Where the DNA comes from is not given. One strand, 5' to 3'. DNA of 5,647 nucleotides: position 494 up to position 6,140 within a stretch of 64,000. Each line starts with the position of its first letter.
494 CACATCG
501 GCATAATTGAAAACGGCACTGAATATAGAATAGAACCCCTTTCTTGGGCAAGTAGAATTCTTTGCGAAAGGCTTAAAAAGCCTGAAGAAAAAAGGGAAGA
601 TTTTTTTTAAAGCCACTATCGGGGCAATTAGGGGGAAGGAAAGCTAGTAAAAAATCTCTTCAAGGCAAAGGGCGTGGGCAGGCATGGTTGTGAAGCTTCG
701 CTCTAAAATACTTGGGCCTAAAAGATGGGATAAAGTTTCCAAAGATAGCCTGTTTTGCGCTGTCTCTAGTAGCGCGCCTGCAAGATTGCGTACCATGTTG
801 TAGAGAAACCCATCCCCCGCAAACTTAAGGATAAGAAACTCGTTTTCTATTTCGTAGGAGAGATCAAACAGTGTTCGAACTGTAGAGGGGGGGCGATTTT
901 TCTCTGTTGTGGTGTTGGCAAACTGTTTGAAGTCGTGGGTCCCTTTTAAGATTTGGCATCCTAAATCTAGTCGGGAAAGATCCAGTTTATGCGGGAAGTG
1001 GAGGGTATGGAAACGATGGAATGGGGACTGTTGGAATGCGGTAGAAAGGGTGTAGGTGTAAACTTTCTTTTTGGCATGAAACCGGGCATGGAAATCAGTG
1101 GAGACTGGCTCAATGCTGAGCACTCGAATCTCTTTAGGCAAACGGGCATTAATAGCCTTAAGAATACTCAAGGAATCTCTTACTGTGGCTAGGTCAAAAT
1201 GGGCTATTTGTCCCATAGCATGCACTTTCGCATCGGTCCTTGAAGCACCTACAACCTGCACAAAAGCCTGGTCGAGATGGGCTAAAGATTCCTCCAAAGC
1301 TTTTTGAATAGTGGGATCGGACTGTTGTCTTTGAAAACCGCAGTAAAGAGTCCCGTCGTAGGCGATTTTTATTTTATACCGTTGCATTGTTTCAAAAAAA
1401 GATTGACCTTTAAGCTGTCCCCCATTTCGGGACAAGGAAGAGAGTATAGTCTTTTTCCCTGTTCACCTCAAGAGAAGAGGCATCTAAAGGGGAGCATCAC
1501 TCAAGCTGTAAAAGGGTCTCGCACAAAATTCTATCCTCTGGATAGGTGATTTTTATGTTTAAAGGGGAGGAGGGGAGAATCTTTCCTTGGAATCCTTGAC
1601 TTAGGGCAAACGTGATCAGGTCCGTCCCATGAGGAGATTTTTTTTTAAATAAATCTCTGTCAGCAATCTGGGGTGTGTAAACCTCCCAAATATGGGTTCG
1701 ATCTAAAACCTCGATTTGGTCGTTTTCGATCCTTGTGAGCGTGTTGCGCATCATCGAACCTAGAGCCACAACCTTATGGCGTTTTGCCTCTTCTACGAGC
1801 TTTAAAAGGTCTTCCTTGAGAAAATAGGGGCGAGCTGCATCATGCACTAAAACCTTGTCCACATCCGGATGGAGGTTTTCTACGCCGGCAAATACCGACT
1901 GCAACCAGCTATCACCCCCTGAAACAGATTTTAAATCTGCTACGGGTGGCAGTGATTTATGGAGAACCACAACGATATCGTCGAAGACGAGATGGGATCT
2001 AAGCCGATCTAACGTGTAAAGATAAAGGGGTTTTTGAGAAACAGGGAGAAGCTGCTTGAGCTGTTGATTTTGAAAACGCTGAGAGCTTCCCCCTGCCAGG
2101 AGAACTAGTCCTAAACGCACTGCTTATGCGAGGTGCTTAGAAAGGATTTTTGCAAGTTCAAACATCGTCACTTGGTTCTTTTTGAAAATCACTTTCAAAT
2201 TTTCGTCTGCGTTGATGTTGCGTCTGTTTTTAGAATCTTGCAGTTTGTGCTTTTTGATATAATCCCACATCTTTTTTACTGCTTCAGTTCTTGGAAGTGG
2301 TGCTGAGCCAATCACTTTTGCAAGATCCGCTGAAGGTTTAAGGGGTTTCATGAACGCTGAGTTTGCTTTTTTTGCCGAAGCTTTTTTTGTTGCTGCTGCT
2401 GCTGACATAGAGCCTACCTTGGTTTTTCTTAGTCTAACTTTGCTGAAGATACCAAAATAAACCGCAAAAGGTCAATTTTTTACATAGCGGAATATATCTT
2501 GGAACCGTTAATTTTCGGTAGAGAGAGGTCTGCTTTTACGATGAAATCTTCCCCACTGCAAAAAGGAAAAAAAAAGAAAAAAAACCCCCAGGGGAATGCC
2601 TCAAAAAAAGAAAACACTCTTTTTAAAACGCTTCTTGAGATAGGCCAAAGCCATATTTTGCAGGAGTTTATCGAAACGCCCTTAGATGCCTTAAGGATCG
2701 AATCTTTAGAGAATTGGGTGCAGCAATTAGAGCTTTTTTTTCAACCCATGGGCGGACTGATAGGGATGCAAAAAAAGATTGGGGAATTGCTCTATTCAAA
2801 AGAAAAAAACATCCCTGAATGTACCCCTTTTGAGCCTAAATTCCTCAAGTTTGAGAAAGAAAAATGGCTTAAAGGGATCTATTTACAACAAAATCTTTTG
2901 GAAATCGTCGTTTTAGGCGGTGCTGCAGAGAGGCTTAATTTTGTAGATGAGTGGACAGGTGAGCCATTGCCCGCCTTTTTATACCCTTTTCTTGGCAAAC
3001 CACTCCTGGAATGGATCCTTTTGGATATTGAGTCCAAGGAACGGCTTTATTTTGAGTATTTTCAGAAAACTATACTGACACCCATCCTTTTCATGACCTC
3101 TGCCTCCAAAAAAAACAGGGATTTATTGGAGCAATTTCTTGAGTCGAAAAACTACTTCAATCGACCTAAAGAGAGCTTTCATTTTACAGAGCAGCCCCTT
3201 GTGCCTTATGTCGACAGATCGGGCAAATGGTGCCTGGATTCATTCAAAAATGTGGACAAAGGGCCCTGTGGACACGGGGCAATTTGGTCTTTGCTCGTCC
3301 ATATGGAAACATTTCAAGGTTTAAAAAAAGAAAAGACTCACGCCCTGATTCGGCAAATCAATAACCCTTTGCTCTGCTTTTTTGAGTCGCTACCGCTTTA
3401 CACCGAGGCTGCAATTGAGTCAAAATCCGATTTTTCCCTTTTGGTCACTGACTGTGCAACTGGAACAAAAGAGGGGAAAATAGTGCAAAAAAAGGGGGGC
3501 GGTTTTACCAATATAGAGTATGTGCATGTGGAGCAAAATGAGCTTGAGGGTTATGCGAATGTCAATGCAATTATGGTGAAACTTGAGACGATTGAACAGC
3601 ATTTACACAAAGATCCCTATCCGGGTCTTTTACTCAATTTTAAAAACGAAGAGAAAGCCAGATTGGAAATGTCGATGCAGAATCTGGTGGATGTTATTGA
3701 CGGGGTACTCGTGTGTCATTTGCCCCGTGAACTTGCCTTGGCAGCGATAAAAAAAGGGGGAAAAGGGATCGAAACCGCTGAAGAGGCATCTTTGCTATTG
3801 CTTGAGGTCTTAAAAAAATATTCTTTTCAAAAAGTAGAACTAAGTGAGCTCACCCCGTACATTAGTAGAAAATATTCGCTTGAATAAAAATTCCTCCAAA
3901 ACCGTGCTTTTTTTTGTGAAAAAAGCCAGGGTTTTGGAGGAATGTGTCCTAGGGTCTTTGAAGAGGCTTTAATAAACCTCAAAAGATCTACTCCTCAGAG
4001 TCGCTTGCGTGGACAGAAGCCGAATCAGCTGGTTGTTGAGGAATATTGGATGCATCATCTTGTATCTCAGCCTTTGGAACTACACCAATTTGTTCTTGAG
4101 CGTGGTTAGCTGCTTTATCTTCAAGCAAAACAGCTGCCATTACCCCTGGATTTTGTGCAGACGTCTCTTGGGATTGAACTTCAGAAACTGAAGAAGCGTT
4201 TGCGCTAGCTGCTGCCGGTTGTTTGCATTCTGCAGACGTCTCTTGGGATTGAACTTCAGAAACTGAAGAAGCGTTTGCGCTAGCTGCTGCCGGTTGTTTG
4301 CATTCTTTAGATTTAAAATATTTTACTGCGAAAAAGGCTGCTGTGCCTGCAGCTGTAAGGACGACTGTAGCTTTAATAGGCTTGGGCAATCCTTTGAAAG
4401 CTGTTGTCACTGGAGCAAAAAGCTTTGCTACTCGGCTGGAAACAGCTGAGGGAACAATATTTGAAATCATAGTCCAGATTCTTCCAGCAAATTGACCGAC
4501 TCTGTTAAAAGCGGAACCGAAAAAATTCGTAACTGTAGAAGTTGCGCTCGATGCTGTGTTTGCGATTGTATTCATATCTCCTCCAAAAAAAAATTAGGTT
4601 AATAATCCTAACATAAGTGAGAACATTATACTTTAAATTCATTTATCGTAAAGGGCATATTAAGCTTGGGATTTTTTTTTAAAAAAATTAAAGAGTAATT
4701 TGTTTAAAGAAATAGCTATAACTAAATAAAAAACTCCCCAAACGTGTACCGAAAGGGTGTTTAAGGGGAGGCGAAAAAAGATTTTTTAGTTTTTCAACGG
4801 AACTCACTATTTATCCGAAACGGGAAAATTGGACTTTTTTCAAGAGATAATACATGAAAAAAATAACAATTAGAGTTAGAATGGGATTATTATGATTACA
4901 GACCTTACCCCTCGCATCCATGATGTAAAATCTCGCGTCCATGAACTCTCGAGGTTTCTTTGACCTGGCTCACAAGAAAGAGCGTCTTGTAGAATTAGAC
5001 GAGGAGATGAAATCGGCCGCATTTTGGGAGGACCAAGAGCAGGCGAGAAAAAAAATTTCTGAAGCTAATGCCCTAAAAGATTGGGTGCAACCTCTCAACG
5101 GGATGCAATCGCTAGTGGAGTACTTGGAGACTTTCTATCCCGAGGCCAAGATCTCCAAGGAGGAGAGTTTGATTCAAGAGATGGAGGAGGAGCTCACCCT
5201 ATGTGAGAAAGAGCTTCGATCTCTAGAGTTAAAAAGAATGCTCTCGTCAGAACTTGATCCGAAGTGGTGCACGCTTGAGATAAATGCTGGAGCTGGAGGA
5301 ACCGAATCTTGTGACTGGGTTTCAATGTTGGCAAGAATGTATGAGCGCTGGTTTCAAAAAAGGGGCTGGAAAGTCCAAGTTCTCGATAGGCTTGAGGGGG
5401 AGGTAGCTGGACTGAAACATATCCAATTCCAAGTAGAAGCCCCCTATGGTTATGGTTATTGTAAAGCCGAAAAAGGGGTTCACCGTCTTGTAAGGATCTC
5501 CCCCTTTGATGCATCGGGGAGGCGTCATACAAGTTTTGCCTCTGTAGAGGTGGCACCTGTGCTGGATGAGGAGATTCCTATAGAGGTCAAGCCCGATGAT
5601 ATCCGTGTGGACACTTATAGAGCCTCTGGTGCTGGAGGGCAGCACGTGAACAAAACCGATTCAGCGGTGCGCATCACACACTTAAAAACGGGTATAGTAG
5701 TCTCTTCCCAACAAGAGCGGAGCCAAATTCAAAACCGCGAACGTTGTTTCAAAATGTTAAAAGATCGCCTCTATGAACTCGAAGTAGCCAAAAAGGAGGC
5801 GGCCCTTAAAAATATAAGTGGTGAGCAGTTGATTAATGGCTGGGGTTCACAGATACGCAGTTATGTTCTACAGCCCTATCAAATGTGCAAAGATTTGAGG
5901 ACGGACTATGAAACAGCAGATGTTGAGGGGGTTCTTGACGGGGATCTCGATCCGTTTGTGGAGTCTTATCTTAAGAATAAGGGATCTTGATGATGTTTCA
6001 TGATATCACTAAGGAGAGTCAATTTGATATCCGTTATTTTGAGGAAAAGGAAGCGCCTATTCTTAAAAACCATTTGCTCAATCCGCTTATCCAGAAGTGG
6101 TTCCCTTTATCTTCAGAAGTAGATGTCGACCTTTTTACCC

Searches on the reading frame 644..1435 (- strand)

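Call 77: search_protein_families(library=pfam, proteins=[window:644-1435:-], max_evalue=0.000001)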
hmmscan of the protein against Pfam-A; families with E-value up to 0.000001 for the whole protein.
window:644-1435:- (263 aa): 1 family
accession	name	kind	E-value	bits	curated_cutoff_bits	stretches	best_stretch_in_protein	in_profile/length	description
PF01416.25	PseudoU_synth_1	-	5.1e-32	111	23.3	2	160-263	2-107/108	tRNA pseudouridine synthase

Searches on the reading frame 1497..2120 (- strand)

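Call 77: search_protein_families(library=pfam, proteins=[window:1497-2120:-], max_evalue=0.000001)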
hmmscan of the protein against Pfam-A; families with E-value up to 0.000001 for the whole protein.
window:1497-2120:- (207 aa): 2 families
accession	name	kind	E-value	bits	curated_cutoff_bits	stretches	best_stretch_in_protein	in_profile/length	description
PF01128.25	IspD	-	2.1e-29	103.3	27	1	5-204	3-219/221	2-C-methyl-D-erythritol 4-phosphate cytidylyltransferase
PF12804.13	NTP_transf_3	-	2.9e-10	41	27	1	6-117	2-118/160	MobA-like NTP transferase domain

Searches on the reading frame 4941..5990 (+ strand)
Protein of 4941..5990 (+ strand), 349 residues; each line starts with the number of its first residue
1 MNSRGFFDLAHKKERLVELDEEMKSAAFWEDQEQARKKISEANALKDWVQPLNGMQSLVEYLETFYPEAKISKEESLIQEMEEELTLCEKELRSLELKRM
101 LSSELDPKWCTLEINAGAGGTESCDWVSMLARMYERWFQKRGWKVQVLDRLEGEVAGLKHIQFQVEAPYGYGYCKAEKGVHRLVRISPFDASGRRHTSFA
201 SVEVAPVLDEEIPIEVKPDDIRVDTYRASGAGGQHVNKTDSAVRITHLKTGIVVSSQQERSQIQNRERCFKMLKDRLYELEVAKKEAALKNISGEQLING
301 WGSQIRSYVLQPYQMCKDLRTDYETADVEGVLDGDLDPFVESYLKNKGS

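Call 77: search_protein_families(library=pfam, proteins=[window:4941-5990:+], max_evalue=0.000001)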
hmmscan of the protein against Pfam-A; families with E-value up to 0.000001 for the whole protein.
window:4941-5990:+ (349 aa): 2 families
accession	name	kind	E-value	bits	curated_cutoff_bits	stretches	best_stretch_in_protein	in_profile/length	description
PF03462.23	PCRF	-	1.1e-54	185.6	24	1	13-202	2-194/194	PCRF domain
PF00472.26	RF-1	-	8.7e-40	135.7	35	1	211-320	2-116/116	RF-1 domain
